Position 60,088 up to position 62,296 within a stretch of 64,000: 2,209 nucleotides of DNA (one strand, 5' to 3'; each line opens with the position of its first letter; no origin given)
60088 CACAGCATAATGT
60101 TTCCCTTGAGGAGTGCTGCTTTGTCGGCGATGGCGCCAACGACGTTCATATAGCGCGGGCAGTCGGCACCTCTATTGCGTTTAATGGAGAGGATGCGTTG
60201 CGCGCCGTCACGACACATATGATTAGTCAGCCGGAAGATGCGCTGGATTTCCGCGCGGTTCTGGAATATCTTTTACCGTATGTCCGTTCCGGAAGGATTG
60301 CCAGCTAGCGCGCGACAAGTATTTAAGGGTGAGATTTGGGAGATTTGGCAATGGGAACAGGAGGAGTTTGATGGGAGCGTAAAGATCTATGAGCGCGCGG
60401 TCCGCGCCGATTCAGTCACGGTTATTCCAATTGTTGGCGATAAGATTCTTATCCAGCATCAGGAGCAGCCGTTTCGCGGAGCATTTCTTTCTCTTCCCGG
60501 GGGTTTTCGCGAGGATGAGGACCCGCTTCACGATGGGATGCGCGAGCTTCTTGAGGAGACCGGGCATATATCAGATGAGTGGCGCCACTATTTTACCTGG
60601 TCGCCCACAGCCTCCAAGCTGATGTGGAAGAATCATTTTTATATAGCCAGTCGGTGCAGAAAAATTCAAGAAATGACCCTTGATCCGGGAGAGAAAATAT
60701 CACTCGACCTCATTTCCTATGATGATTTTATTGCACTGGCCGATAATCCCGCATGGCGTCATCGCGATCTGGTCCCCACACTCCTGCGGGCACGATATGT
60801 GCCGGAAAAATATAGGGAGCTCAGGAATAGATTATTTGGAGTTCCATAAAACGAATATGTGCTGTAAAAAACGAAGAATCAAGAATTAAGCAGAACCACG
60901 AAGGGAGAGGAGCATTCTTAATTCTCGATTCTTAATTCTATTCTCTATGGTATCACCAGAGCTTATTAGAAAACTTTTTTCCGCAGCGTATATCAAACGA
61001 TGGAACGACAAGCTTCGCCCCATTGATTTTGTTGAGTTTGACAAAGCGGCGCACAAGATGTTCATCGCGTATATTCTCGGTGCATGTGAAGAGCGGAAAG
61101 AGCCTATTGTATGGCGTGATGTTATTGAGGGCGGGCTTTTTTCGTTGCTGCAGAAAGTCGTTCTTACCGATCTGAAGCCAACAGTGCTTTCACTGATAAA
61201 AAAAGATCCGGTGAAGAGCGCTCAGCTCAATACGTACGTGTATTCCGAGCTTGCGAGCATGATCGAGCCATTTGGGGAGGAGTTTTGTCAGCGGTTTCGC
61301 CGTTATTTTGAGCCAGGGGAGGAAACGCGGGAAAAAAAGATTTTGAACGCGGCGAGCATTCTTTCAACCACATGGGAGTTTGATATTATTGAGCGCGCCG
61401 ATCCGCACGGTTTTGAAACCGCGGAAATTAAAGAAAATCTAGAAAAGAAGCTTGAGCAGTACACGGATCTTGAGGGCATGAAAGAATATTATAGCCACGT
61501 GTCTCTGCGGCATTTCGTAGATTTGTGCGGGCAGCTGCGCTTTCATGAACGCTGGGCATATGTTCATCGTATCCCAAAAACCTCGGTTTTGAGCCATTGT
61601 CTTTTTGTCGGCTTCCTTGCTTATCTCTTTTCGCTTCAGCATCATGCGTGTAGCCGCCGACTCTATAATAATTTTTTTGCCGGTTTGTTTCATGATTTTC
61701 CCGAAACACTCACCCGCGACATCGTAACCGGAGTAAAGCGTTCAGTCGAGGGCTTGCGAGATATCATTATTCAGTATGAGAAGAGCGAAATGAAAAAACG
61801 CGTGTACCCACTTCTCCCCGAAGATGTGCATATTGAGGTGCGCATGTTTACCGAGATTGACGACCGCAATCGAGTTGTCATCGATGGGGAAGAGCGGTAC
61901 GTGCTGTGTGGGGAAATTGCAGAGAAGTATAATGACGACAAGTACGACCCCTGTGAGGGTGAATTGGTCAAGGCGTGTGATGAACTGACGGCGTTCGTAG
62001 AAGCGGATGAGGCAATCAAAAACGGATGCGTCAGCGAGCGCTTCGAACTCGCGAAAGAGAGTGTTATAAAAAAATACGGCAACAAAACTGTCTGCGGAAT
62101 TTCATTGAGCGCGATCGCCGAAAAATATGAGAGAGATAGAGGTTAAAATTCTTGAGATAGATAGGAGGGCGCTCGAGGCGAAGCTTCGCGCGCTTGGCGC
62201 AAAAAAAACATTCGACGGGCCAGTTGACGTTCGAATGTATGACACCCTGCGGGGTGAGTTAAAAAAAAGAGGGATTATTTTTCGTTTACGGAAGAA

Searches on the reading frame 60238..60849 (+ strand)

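Call 33: search_protein_families(library=pfam, proteins=[window:60238-60849:+])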
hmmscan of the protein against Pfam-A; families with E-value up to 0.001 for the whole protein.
window:60238-60849:+ (203 aa): 1 family
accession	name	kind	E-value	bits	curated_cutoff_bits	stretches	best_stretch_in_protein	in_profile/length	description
PF00293.34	NUDIX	-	2.7e-08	34.3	21.1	1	57-180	3-132/134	NUDIX domain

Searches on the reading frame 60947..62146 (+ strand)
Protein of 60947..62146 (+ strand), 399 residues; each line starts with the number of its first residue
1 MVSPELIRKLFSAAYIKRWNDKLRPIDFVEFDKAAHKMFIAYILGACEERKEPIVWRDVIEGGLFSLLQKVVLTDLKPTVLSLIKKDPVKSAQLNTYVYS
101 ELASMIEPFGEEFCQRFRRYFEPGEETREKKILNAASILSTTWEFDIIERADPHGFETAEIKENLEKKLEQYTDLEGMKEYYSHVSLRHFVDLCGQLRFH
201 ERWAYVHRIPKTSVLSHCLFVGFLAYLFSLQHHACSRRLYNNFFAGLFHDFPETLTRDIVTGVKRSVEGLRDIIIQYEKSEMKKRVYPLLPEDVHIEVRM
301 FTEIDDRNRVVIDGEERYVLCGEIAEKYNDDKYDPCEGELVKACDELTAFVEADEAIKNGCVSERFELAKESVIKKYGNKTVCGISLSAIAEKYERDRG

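Call 33: search_protein_families(library=pfam, proteins=[window:60947-62146:+])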
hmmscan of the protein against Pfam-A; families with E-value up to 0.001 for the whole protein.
window:60947-62146:+ (399 aa): 2 families
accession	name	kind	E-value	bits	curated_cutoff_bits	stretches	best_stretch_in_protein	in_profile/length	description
PF12917.13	YfbR-like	-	6.5e-20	72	25.9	1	189-302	1-116/182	5'-deoxynucleotidase YfbR-like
PF13023.12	HD_3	-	2e-18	67.3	22.5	1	194-363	1-154/165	HD domain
